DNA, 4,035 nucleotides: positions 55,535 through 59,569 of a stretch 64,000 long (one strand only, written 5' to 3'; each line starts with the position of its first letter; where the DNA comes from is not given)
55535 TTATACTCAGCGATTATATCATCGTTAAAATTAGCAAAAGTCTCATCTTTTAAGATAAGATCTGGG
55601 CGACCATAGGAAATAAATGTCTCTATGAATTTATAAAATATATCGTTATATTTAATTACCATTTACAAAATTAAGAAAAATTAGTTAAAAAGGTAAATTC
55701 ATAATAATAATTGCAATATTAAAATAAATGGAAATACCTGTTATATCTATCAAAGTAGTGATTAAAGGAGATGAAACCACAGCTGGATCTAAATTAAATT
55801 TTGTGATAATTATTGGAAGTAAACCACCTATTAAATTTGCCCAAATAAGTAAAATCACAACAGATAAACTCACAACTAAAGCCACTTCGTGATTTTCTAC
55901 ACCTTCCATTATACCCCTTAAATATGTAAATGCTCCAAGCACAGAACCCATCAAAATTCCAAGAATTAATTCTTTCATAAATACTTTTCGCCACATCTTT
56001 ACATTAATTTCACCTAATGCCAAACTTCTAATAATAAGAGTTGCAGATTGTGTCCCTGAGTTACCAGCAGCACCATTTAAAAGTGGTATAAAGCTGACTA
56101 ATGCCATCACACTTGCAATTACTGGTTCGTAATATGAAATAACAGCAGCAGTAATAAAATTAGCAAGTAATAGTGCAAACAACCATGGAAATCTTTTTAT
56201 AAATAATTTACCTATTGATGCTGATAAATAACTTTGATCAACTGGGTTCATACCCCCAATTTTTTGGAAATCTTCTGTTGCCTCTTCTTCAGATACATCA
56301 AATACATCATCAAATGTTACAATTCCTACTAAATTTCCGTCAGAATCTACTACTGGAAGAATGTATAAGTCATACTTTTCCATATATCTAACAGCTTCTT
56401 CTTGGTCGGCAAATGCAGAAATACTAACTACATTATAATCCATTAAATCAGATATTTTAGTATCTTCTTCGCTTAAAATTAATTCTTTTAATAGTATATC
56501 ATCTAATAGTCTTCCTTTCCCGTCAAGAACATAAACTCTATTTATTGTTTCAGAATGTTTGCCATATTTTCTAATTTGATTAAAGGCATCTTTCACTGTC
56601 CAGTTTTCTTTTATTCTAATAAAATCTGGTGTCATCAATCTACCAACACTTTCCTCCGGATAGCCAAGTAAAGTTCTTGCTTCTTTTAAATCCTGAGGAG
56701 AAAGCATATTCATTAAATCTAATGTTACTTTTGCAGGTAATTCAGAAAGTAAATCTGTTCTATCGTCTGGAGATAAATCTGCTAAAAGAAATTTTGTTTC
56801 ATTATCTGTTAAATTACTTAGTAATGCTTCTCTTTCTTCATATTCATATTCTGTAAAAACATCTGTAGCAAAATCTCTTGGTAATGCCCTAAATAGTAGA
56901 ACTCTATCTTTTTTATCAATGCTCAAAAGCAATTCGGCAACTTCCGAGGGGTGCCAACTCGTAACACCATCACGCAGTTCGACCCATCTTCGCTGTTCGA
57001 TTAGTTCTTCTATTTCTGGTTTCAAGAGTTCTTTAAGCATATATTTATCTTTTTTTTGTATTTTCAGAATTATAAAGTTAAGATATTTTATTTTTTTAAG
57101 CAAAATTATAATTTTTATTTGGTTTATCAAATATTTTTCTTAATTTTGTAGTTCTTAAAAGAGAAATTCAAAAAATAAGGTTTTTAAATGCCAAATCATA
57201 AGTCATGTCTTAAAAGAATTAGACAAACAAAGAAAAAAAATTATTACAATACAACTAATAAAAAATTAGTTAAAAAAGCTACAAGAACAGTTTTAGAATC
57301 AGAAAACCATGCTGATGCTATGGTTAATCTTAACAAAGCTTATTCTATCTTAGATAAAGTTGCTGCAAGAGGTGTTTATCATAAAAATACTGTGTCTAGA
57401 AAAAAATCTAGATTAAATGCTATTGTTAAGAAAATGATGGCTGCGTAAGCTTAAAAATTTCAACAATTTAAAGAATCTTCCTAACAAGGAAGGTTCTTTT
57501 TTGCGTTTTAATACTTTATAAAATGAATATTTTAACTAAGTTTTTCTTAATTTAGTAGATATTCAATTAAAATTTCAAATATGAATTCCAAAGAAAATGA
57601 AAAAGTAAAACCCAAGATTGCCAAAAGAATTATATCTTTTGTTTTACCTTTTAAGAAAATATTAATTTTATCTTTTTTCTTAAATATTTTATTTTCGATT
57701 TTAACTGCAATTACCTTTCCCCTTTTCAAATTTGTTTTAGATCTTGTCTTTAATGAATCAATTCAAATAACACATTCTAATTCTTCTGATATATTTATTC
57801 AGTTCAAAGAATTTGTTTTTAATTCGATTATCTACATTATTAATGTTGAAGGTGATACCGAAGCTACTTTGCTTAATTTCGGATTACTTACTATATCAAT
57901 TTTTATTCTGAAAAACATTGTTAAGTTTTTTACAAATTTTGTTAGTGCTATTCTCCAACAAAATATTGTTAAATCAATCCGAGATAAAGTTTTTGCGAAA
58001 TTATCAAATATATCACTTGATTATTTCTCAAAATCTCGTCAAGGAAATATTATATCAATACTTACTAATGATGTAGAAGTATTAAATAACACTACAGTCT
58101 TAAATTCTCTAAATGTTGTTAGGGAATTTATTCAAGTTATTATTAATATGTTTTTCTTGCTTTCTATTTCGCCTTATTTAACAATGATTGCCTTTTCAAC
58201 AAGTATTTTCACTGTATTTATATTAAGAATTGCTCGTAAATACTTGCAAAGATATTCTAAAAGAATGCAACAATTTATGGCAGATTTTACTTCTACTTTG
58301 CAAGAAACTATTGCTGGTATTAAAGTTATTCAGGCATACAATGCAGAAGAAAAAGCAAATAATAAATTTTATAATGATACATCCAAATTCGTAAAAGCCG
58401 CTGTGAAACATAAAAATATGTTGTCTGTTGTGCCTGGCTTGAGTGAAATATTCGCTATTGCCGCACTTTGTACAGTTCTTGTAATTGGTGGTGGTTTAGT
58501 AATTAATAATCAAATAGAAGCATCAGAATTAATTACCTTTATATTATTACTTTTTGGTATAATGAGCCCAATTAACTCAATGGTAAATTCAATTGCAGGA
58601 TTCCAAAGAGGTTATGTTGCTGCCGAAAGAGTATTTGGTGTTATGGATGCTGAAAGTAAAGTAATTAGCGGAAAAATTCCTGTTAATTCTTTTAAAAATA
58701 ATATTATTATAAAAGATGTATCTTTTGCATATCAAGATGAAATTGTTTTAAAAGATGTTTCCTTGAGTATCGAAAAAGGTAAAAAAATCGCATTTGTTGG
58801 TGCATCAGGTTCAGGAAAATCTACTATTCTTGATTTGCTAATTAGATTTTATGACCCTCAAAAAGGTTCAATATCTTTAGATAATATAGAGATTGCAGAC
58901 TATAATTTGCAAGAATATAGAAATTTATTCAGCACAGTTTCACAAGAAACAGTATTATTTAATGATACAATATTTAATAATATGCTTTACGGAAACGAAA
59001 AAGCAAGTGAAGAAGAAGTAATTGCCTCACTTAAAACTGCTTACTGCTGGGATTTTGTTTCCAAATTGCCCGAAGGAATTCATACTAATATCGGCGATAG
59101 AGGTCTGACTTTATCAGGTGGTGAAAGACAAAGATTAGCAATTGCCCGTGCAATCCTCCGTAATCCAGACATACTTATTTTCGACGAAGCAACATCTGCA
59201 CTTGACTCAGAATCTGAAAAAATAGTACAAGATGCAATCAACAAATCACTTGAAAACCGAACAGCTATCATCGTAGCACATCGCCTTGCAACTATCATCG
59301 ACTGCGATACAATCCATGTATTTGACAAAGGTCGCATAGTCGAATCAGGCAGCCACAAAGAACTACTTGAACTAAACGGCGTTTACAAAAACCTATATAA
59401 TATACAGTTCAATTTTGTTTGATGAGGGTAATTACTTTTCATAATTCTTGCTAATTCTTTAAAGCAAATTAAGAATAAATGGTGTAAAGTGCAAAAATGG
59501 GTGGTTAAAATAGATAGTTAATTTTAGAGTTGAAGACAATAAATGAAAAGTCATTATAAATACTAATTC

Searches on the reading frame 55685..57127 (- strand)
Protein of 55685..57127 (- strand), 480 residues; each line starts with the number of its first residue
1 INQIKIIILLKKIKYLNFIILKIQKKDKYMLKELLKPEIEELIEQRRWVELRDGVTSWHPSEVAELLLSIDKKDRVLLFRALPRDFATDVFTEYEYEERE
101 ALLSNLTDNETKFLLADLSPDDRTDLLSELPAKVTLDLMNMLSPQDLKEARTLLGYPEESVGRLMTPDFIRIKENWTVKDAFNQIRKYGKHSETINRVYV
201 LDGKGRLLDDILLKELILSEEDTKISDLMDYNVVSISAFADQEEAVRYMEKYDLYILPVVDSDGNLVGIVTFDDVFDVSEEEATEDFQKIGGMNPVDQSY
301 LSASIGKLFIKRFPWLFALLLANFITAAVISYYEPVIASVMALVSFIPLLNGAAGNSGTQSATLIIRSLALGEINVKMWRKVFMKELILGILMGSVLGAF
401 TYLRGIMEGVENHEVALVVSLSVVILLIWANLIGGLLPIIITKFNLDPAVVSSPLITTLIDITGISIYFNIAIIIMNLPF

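Call 73: search_protein_families(library=pfam, proteins=[window:55685-57127:-], max_evalue=0.00001)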
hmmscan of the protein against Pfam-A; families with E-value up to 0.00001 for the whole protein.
window:55685-57127:- (480 aa): 3 families
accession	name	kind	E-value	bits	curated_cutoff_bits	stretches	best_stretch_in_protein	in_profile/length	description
PF01769.21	MgtE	-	6.1e-34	117.4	27.6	1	347-471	1-125/125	Divalent cation transporter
PF03448.22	MgtE_N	-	6.2e-24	84.9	25.9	1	59-159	2-102/102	MgtE intracellular N domain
PF00571.33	CBS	-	1.3e-20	73.9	24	2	225-278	1-54/57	CBS domain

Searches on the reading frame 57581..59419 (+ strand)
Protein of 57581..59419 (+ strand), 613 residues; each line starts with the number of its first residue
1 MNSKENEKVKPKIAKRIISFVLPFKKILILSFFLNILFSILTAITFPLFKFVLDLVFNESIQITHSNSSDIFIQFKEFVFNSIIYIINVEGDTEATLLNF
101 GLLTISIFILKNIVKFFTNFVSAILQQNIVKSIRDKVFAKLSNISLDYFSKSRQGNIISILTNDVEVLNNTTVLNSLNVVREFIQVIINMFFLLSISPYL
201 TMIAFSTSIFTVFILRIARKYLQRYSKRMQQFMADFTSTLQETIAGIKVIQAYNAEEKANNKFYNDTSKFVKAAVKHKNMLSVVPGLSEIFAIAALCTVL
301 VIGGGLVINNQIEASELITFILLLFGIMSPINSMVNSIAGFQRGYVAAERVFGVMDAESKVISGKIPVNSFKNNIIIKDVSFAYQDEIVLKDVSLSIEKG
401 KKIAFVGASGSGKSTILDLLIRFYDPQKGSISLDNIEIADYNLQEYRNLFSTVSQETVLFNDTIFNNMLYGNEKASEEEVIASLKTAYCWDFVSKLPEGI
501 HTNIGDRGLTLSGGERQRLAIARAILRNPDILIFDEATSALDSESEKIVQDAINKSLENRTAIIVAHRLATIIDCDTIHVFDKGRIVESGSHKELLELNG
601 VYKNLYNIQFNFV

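Call 73: search_protein_families(library=pfam, proteins=[window:57581-59419:+], max_evalue=0.00001)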
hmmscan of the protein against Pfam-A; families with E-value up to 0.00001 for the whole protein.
window:57581-59419:+ (613 aa): 3 families
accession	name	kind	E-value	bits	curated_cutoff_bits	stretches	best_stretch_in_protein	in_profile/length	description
PF00005.33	ABC_tran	-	1.4e-32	113.6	25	1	390-539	1-137/137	ABC transporter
PF00664.28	ABC_membrane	-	1.6e-32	113.7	28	1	77-329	19-272/274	ABC transporter transmembrane region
PF02463.25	SMC_N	-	7.1e-07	29.3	40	0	406-578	30-208/220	RecF/RecN/SMC N terminal domain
